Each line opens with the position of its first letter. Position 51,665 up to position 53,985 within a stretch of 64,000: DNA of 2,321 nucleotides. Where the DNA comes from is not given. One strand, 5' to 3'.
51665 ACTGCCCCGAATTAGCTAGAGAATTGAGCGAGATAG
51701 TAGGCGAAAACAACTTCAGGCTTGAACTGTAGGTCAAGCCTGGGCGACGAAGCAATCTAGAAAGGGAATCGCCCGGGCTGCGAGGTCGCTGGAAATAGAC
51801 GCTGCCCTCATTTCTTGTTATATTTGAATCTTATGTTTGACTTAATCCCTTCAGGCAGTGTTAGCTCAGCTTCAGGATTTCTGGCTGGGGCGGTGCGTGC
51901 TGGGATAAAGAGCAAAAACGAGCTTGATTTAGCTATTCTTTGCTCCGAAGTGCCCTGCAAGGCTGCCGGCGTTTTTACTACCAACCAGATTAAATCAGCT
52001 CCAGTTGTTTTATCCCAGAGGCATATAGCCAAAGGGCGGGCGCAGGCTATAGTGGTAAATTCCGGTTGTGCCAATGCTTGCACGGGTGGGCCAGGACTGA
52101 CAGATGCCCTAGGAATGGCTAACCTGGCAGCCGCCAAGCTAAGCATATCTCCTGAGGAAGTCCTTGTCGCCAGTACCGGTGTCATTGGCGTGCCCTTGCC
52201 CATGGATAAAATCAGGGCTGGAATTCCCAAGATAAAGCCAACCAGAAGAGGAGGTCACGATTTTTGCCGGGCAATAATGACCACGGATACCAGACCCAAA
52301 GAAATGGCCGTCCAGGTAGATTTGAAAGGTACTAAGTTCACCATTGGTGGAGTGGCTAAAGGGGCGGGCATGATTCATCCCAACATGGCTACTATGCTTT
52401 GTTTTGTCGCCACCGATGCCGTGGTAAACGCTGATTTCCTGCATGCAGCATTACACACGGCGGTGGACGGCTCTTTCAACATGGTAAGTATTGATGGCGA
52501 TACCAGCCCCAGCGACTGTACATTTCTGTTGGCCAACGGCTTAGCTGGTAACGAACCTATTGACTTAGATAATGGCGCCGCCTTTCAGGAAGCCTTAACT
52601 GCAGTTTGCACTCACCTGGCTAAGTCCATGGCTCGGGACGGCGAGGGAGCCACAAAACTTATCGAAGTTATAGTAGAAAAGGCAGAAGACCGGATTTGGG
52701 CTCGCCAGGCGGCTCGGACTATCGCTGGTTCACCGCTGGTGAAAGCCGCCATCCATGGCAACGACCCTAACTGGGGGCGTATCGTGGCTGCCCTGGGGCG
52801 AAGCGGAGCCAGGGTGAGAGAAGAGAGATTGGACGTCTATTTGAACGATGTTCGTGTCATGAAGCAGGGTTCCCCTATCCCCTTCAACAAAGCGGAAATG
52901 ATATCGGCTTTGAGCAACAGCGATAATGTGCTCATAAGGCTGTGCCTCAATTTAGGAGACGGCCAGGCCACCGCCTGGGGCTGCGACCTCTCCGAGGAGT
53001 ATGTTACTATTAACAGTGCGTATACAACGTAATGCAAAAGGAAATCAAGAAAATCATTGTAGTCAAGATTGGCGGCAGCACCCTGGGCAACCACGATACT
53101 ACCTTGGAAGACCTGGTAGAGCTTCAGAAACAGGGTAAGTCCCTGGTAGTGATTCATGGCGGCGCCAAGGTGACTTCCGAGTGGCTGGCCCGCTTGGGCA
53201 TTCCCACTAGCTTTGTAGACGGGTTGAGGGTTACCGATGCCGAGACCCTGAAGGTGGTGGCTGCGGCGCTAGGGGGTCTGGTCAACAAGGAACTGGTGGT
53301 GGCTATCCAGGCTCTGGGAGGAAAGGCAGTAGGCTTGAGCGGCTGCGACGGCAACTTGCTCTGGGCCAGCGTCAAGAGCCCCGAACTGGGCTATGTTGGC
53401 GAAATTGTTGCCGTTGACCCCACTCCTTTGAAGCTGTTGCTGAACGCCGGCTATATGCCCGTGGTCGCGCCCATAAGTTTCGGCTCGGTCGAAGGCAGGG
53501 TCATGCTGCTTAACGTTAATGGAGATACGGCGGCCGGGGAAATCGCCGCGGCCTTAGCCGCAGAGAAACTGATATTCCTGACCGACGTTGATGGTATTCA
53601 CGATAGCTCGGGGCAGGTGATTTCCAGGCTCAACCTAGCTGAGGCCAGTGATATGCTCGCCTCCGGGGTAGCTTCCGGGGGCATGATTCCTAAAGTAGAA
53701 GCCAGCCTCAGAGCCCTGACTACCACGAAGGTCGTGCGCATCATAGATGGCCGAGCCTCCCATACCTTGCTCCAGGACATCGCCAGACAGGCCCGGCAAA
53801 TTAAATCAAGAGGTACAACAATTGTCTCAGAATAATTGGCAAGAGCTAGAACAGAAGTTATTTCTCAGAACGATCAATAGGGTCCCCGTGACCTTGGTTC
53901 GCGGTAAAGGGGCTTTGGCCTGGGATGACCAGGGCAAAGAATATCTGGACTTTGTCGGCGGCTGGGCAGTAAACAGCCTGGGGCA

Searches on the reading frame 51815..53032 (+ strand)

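Call 35: search_protein_families(library=pfam, proteins=[window:51815-53032:+], max_evalue=1e-12)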
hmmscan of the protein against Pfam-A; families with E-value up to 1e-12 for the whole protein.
window:51815-53032:+ (405 aa): 1 family
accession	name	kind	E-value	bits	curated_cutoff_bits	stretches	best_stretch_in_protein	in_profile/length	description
PF01960.23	ArgJ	-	1e-149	498.8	32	1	24-405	2-377/377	ArgJ family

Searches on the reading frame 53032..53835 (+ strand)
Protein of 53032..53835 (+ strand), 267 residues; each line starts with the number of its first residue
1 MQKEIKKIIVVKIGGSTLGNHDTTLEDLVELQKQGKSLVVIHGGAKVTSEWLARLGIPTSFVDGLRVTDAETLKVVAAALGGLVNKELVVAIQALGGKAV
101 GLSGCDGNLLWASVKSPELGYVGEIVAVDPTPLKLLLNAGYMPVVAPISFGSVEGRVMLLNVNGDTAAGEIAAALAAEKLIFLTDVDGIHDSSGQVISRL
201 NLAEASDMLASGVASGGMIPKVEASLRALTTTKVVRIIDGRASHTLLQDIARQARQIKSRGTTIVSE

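Call 35: search_protein_families(library=pfam, proteins=[window:53032-53835:+], max_evalue=1e-12)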
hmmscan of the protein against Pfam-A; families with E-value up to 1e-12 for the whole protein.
window:53032-53835:+ (267 aa): 1 family
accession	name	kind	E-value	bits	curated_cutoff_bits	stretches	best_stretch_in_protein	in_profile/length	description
PF00696.33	AA_kinase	-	1.4e-44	153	24.9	1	7-238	1-233/234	Amino acid kinase family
